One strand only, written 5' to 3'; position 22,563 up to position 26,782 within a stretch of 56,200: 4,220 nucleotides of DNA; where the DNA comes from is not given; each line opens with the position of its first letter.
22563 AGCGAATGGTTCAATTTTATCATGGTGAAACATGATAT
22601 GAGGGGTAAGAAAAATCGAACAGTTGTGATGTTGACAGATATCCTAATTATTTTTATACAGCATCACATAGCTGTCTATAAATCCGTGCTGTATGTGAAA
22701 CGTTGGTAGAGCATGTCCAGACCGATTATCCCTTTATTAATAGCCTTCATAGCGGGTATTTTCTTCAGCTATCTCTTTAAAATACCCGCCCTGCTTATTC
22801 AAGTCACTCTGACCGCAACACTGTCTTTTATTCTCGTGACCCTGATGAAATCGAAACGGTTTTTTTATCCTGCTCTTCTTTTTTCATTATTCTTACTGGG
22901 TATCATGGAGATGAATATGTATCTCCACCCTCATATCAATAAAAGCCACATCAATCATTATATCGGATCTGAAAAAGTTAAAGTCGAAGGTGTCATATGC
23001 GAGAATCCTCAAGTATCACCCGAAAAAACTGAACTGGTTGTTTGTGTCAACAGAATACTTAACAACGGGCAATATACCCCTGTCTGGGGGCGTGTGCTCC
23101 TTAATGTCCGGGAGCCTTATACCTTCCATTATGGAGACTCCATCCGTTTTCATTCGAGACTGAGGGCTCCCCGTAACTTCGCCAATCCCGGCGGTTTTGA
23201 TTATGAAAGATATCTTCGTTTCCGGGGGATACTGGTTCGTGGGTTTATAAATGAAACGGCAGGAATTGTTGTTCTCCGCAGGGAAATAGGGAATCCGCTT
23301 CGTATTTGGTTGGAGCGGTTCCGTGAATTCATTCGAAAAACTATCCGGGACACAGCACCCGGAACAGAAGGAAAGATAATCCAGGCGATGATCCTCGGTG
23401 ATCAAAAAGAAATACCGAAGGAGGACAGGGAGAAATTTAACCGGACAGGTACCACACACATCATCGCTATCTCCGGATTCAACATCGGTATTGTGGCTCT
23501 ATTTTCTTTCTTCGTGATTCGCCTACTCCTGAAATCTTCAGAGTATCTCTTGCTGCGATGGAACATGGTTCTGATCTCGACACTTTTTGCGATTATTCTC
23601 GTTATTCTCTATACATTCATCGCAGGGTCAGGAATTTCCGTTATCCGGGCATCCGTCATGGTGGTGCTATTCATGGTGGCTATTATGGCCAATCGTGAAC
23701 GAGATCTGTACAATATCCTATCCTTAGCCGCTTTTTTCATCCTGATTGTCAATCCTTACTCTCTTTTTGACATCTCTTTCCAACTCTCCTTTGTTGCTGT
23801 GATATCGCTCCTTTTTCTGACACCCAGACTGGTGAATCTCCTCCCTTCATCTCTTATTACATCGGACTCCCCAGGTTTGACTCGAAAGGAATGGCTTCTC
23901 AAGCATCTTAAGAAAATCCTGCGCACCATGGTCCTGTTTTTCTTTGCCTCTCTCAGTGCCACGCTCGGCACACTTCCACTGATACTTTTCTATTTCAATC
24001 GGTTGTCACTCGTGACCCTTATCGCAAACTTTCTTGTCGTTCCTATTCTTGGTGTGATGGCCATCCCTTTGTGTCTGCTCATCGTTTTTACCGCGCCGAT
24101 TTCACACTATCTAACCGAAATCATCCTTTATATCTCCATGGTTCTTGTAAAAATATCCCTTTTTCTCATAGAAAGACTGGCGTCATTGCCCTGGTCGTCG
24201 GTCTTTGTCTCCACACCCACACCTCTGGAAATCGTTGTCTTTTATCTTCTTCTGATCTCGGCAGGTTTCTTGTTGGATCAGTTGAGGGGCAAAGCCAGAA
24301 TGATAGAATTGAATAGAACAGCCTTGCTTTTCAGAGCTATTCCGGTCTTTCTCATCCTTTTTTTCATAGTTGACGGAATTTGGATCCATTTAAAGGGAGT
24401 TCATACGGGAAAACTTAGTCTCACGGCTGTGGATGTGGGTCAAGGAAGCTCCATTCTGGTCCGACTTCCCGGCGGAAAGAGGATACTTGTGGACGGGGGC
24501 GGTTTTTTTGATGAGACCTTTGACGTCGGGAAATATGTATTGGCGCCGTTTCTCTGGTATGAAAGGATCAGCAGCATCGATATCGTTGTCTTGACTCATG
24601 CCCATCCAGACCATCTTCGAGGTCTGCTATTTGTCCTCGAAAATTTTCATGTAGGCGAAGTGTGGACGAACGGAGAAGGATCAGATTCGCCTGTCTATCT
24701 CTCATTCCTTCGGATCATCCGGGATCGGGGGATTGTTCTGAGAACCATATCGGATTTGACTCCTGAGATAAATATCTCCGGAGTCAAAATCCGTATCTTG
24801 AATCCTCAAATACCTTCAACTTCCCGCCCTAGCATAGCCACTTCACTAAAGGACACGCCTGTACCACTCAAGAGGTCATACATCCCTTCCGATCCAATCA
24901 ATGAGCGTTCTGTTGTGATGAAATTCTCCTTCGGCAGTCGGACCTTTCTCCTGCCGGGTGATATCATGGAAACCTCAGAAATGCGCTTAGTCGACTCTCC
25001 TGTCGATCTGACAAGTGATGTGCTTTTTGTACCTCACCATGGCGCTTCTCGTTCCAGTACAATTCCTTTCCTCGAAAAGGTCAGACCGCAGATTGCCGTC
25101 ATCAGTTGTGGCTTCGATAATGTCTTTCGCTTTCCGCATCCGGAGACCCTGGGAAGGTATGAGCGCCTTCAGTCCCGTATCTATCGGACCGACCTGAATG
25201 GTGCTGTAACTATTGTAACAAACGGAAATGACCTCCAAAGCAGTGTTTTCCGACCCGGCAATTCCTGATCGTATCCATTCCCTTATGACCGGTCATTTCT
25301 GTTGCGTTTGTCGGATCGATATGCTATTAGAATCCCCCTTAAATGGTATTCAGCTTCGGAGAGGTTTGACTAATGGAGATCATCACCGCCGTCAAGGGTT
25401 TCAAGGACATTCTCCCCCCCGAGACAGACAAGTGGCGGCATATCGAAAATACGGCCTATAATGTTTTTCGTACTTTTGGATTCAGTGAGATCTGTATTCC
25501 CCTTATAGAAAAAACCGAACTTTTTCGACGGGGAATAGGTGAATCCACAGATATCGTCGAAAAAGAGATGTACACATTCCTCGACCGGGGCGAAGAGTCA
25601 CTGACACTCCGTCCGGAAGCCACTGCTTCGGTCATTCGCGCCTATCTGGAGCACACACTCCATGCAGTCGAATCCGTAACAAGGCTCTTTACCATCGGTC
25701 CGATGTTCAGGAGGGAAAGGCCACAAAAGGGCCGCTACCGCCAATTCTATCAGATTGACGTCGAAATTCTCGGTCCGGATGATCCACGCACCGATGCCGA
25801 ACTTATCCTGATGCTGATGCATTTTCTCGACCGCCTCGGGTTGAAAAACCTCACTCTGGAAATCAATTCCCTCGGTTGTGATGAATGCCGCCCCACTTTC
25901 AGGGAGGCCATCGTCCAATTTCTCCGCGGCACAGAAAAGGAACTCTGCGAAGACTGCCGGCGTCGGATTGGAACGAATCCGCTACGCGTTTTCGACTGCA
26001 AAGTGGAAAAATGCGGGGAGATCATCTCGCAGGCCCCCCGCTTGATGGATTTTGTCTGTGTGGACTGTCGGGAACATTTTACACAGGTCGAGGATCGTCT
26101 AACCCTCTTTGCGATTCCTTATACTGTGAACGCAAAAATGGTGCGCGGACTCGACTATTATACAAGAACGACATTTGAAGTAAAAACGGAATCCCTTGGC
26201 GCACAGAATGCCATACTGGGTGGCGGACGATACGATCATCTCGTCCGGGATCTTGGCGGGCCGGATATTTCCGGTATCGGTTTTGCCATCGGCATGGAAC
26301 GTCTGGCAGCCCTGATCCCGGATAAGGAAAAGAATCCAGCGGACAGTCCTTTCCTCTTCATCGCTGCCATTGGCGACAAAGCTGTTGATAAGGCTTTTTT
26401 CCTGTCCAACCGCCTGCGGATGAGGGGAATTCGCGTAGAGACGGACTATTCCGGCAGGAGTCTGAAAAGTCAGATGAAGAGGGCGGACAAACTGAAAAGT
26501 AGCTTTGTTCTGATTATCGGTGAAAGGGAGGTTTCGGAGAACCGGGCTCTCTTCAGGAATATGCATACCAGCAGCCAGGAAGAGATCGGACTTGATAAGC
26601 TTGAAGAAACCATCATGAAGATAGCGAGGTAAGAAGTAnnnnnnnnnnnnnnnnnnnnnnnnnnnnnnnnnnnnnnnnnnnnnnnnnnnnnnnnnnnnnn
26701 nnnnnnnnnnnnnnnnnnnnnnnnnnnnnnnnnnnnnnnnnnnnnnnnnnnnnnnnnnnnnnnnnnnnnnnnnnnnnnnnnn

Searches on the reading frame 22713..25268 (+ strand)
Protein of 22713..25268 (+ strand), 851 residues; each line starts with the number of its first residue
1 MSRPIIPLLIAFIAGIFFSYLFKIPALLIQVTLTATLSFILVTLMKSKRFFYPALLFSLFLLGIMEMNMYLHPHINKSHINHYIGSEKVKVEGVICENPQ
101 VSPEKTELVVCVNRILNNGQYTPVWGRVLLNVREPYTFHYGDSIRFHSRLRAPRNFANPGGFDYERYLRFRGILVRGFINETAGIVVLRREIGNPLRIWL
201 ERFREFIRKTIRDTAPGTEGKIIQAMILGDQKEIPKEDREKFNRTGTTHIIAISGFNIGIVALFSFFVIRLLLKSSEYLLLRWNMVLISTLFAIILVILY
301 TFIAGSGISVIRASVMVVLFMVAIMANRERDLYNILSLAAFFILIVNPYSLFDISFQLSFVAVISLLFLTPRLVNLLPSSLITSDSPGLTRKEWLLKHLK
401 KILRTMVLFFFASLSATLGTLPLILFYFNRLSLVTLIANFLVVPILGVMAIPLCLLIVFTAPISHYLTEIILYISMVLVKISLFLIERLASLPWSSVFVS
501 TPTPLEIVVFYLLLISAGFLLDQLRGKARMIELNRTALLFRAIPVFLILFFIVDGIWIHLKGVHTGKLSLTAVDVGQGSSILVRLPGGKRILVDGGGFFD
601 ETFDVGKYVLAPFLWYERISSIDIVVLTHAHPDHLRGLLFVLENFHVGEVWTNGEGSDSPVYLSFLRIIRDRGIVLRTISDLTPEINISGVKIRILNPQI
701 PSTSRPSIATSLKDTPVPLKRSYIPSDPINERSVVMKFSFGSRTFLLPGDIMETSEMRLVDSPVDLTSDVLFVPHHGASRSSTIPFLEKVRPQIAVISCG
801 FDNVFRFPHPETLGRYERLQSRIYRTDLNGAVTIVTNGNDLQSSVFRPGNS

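Call 46: search_protein_families(library=pfam, proteins=[window:22713-25268:+], max_evalue=0.00001)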
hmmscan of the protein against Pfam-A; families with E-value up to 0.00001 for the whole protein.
window:22713-25268:+ (851 aa): 4 families
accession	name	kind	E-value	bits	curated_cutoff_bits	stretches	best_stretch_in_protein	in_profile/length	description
PF03772.21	Competence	-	1.7e-64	218.3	23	1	226-521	1-267/270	Competence protein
PF13567.11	DUF4131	-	1.9e-32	112.7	31.6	1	33-181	12-161/165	Domain of unknown function (DUF4131)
PF00753.33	Lactamase_B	-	4.5e-17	63.1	22.7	1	574-800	2-195/196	Metallo-beta-lactamase superfamily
PF12706.13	Lactamase_B_2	-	3.1e-06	27.4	27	1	611-651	20-61/200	Beta-lactamase superfamily domain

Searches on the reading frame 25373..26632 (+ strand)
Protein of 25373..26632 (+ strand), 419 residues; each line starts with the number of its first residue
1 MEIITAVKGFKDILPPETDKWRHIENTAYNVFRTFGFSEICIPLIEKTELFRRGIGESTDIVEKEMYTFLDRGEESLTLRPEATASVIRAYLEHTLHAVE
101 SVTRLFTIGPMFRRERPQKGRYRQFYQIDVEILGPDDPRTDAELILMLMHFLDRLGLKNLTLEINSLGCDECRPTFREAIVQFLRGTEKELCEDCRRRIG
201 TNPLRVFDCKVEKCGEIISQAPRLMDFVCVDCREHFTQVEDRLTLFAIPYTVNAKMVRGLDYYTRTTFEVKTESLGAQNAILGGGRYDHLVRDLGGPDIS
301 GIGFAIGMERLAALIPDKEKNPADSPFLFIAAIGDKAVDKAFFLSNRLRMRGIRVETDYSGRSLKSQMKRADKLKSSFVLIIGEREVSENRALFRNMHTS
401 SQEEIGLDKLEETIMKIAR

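Call 46: search_protein_families(library=pfam, proteins=[window:25373-26632:+], max_evalue=0.00001)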
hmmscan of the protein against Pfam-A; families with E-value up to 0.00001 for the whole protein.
window:25373-26632:+ (419 aa): 4 families
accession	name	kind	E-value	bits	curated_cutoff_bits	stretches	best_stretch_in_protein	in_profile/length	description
PF13393.11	tRNA-synt_His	-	1e-46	160.1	25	1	9-311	1-308/308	Histidyl-tRNA synthetase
PF03129.25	HGTP_anticodon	-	2e-15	57.2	21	1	329-415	3-92/94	Anticodon binding domain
PF00587.30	tRNA-synt_2b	-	6.1e-15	56.2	29.3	1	67-312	1-172/179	tRNA synthetase class II core domain (G, H, P, S and T)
PF01409.25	tRNA-synt_2d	-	5.4e-06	26.5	19.8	0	20-158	18-157/246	tRNA synthetases class II core domain (F)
